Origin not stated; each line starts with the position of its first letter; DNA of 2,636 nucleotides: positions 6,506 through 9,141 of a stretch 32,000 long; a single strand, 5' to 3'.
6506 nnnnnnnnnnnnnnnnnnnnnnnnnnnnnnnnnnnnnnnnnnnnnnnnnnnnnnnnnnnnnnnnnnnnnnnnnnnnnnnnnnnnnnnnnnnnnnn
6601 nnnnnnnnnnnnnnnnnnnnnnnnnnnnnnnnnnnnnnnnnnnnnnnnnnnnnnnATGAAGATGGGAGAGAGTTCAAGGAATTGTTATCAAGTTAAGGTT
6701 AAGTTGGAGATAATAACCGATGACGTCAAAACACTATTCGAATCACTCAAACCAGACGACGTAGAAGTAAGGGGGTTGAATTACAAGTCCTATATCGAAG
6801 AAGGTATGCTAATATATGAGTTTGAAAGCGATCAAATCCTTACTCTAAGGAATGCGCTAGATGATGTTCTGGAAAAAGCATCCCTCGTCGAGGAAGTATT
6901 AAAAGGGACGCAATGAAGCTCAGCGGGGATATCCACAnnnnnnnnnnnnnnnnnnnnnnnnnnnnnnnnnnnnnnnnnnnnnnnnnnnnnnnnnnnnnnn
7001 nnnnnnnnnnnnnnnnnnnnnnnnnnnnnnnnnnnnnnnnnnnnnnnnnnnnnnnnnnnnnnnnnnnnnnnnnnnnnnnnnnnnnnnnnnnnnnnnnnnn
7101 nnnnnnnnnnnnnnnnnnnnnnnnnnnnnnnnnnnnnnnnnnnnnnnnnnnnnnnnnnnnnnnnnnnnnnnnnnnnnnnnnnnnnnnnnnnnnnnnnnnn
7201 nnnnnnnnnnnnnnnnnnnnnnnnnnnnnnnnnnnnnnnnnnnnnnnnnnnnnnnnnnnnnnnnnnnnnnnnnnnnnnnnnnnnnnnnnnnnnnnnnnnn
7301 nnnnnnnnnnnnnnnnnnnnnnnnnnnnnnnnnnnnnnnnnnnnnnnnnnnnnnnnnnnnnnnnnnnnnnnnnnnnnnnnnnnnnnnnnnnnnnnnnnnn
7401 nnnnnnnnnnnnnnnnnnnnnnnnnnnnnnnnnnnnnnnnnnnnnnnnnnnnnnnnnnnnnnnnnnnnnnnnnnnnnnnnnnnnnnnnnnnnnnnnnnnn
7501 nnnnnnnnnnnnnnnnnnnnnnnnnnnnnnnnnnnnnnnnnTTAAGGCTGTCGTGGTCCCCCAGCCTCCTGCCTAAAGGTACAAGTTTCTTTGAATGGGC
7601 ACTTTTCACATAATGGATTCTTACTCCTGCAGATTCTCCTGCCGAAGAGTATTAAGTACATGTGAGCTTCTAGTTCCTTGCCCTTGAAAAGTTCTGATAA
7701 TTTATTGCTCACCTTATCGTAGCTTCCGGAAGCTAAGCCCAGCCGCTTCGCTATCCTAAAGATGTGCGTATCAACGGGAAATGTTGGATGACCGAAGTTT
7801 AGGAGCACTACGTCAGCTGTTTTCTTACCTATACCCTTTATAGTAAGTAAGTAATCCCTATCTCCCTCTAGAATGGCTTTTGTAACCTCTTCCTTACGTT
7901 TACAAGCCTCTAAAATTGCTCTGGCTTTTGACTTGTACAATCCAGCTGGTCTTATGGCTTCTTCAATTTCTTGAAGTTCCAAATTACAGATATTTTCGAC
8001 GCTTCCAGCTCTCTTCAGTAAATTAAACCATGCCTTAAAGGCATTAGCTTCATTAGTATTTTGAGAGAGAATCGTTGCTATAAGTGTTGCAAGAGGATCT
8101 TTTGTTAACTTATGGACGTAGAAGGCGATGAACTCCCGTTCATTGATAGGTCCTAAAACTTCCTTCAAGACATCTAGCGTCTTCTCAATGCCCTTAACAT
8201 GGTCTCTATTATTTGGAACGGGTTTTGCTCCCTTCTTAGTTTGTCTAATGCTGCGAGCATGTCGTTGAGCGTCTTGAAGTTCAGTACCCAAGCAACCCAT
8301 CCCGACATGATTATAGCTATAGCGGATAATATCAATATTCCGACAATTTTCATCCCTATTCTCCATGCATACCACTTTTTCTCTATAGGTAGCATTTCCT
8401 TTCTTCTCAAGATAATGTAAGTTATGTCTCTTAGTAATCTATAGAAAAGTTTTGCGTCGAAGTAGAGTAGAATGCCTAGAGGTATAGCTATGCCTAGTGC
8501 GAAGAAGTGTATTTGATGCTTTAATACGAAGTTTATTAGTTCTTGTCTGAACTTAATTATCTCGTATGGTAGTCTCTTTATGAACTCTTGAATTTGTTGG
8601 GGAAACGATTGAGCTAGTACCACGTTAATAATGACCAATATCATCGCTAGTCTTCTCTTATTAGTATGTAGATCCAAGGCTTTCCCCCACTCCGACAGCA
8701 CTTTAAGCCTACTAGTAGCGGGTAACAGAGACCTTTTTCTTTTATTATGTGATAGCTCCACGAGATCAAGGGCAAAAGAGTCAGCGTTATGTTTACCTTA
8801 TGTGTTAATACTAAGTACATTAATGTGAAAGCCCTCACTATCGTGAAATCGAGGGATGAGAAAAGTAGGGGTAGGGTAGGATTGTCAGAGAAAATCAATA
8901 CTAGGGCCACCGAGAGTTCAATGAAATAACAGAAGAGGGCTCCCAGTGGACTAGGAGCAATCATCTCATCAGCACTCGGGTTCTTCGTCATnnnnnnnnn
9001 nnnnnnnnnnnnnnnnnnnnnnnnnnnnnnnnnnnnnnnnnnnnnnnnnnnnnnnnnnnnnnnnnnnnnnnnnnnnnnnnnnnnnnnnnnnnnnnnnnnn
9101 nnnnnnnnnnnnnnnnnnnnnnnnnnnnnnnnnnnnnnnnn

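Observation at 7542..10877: Tightly coupled string: MqnE/CofH-family radical SAM, QueC, two small membrane proteins and an Nth-type glycosylase, a non-canonical 7-deazaguanine neighbourhood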

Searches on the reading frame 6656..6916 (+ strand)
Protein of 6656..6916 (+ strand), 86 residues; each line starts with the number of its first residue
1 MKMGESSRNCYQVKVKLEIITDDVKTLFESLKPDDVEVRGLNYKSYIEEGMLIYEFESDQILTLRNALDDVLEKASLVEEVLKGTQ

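Call 12: search_protein_families(library=pfam, proteins=[window:6656-6916:+], max_evalue=0.001)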
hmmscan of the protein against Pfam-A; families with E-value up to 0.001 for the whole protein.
window:6656-6916:+ (86 aa): 1 family
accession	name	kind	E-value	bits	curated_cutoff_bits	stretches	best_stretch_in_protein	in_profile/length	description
PF09341.15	Pcc1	-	8.5e-06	26.6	20.9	1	19-82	8-74/75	Transcription factor Pcc1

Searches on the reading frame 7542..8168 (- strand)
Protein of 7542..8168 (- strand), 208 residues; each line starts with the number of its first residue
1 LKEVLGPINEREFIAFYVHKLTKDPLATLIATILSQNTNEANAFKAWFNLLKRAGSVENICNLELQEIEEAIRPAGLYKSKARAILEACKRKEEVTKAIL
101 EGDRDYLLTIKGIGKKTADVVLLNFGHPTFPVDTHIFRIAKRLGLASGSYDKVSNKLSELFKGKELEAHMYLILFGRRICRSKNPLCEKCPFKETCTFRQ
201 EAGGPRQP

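Call 65: search_solved_structures(query=window:7542-8168:-, max_evalue=1e-8)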
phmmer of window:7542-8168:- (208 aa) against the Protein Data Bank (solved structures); distinct sequences matched with E-value up to 1e-8: 12.
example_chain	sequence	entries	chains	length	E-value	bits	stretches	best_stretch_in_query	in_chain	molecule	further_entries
1orn_A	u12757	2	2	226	5.4e-26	95.2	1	21-197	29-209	Endonuclease III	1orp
1p59_A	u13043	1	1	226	6.7e-26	94.9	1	21-197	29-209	Endonuclease III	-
9nzc_A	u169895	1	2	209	2e-25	93.3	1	15-194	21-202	Endonuclease III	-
2abk_A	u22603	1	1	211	2.2e-25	93.2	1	24-201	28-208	ENDONUCLEASE III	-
9nzd_A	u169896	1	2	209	1.4e-24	90.6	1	15-194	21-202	Endonuclease III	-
8a5c_A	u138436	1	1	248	1.8e-18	70.6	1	23-197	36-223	Endonuclease III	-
8a5f_A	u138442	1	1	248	8.8e-18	68.4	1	23-197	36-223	Endonuclease III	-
4unf_A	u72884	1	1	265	1.1e-17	68.1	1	23-197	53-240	ENDONUCLEASE III-1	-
8a5g_A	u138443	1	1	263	3.1e-15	60.1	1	103-197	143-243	Endonuclease III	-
4uob_A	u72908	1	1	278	3.5e-13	53.4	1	103-197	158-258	ENDONUCLEASE III-3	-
1kea_A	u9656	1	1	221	5.2e-11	46.3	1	20-201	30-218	Possible G-T mismatches repair enzyme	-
1pu6_A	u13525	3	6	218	7.3e-09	39.3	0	28-156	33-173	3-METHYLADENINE DNA GLYCOSYLASE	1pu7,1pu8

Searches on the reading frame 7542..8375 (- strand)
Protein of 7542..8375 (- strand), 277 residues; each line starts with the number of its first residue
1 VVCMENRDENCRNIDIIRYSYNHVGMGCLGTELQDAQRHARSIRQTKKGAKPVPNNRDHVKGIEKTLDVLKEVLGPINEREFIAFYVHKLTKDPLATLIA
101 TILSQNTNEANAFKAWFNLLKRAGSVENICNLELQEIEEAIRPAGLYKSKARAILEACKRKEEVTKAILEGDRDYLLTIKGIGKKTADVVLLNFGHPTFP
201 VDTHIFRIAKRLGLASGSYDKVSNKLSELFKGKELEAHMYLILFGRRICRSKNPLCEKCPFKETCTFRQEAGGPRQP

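Call 3: search_protein_families(library=pfam, proteins=[window:7542-8375:-], max_evalue=0.01)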
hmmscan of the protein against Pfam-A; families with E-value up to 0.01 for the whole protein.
window:7542-8375:- (277 aa): 4 families
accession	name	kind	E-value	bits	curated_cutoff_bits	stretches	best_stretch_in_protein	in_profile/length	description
PF00730.31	HhH-GPD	-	1.6e-20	73.9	26.2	1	99-230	1-106/108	HhH-GPD superfamily base excision DNA repair protein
PF22175.2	Ogg-HhH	-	3.3e-07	30.5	27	1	96-223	22-153/173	8-oxoguanine DNA glycosylase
PF14520.12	HHH_5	-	1.6e-05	25.7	27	1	150-188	14-49/57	Helix-hairpin-helix domain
PF00633.29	HHH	-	0.0014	18.8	24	1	172-191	9-28/30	Helix-hairpin-helix motif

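Call 4: search_protein_families(library=ncbifam, proteins=[window:7542-8375:-], max_evalue=0.01)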
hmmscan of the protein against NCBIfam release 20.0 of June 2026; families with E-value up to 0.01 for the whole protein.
window:7542-8375:- (277 aa): 10 families
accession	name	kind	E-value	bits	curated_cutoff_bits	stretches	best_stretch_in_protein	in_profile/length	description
TIGR01083.1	nth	equivalog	8.3e-37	126.7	211.7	1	92-256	25-192/192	endonuclease III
NF007978.0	PRK10702.1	equivalog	5.8e-29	101.2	405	1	93-269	28-207/211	endonuclease III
NF053634.1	MonDNAglycDR2438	equivalog_domain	1.5e-22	80.2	400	1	92-266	18-205/219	monofunctional DNA glycosylase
TIGR01084.1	mutY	equivalog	1.1e-15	57.9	286.5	1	91-270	25-211/277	A/G-specific adenine glycosylase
NF010494.0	PRK13913.1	equivalog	2e-10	40.9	192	1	96-224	34-174/220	3-methyladenine DNA glycosylase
TIGR00588.1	ogg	subfamily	9.1e-08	31.6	397.85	1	133-216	170-264/310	8-oxoguanine DNA-glycosylase (ogg)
NF002305.0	PRK01229.1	equivalog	3.1e-07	30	183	1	91-223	35-171/210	N-glycosylase/DNA lyase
NF010488.0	PRK13910.1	equivalog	1.6e-06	27.8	471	1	104-267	3-169/290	adenine-specific DNA glycosylase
NF008132.0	PRK10880.1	equivalog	1.4e-05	24.3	427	1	89-267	26-211/351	A/G-specific adenine glycosylase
TIGR00084.2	ruvA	equivalog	5.8e-05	22.8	85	1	150-193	87-129/202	Holliday junction branch migration protein RuvA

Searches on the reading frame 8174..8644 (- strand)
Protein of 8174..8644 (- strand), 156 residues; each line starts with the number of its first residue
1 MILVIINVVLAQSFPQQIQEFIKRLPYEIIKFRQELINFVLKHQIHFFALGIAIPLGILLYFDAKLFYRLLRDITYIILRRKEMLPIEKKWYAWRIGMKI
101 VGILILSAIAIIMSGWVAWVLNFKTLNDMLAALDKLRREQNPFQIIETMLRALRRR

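Call 3: search_protein_families(library=pfam, proteins=[window:8174-8644:-], max_evalue=0.01)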
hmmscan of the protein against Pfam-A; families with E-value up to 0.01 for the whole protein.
window:8174-8644:- (156 aa): 0 families

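Call 4: search_protein_families(library=ncbifam, proteins=[window:8174-8644:-], max_evalue=0.01)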
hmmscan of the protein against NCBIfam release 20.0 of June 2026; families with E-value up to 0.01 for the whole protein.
window:8174-8644:- (156 aa): 0 families

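Call 47: search_protein_representatives(protein=window:8174-8644:-)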
Query: 156 residues. Proteins with E-value up to 0.001 (for the whole library): 3; up to 1e-10: 3; up to 1e-30: 2. The best 3 are listed.
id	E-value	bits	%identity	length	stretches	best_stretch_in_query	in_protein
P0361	1.2e-36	142.4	51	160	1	20-156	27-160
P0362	9.3e-36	139.5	46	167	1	3-156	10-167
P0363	4.7e-25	104.7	42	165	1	2-156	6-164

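Call 81: predict_structure(alignment_id=A3)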
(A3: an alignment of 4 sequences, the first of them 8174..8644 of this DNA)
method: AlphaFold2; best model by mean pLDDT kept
length: 156 residues; sequences in the alignment: 4
mean_pLDDT: 75.7   pTM: 0.53
mean pLDDT of the five models: 75.7, 74.1, 72.8, 70.6, 70.5
residues with pLDDT >= 90: 40; 70-90: 67; 50-70: 41; < 50: 8
segments of 3 or more residues with pLDDT < 50: 1-3, 5-7
pLDDT, mean of each block of 10 residues (from residue 1): 46 54 58 71 77 86 91 92 90 92 90 84 78 74 61 61
secondary structure, 60 per line:
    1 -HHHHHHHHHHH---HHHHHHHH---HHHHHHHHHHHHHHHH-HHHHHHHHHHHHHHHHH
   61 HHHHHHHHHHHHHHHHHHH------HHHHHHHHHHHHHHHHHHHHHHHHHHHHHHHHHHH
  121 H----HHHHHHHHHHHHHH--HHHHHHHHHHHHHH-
elements in order: H2-12 H16-23 H27-42 H44-79 H86-121 H126-139 H142-155

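Call 83: fold_search(model_id=the predicted structure, library=pdb)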
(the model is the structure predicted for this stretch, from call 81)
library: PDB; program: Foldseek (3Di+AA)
matches with E <= 10: 225; with E <= 0.001: 0
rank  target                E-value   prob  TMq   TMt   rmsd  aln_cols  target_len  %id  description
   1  6zvr_DB               3.9e-01  0.91  0.50  0.49  19.6       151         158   10  C11 symmetry: Bacterial Vipp1 and PspA are members of the ancient ESCRT-III membrane-remodeling superfamily. (released 2021-08-04)
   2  5f4y_A                8.3e-01  0.54  0.41  0.38  19.4       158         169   15  Structure of the SD2 domain of Human Shroom2 (released 2016-10-19)
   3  8cok_B                8.9e-01  0.63  0.38  0.55   7.9       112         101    9  Structural analysis of ING3 protein and its binding to histone H3 (released 2023-05-17)
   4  6b87_C                1.3e+00  0.87  0.48  0.72   6.7       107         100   16  Crystal structure of transmembrane protein TMHC2_E (released 2018-03-14)
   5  6b87_D                1.3e+00  0.87  0.49  0.72   7.2       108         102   17  Crystal structure of transmembrane protein TMHC2_E (released 2018-03-14)
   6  8qbr                  1.4e+00  0.57  0.47  0.35  18.0       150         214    9  Cryo-EM structure of Vipp1 helical filament with lattice 1 (Vipp1_L1) (released 2024-09-18)
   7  8iyj_U4               1.4e+00  0.25  0.33  0.27  13.2       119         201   13  Cryo-EM structure of the 48-nm repeat doublet microtubule from mouse sperm (released 2023-07-05)
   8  8qbs                  1.4e+00  0.15  0.28  0.22  18.1       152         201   12  Cryo-EM structure of Vipp1-F197K/L200K helical filament with lattice 1 (Vipp1-F197K/L200K_L1) (released 2024-09-11)
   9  5c1f_A                1.5e+00  0.33  0.39  0.23   9.8       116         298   16  Structure of the Imp2 F-BAR domain (released 2016-01-27)
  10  6b87_A                1.5e+00  0.23  0.30  0.41   9.4       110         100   17  Crystal structure of transmembrane protein TMHC2_E (released 2018-03-14)
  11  8cok_A                1.6e+00  0.90  0.45  0.71  10.5       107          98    8  Structural analysis of ING3 protein and its binding to histone H3 (released 2023-05-17)
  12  4mh6                  1.6e+00  0.23  0.34  0.33  25.9       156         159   13  2.8 Angstrom Crystal Structure of Type III Secretion Protein YscO from Vibrio parahaemolyticus (released 2013-09-11)
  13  8t4j_A                1.7e+00  0.15  0.30  0.12  13.1       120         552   12  Transporter associated with antigen processing (TAP) bound to the 14-mer peptide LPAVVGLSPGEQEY (released 2024-06-19)
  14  5j9w_H                1.8e+00  0.44  0.42  0.54  10.2       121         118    9  Crystal structure of the NuA4 core complex (released 2016-10-26)
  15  9n61_A                1.8e+00  0.20  0.32  0.12  11.7       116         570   10  Transporter associated with antigen processing (TAP) bound to the 9-mer peptide RRYQKSTEL and ATP (released 2025-09-03)
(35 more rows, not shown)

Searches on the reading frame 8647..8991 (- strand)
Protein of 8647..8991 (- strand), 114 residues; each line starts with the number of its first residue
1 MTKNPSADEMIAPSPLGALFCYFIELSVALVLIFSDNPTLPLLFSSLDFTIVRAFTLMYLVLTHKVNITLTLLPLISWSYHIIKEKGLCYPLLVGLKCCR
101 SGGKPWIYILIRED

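Call 3: search_protein_families(library=pfam, proteins=[window:8647-8991:-], max_evalue=0.01)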
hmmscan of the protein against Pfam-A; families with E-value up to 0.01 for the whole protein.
window:8647-8991:- (114 aa): 0 families

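Call 4: search_protein_families(library=ncbifam, proteins=[window:8647-8991:-], max_evalue=0.01)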
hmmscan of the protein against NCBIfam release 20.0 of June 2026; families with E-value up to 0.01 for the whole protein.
window:8647-8991:- (114 aa): 0 families
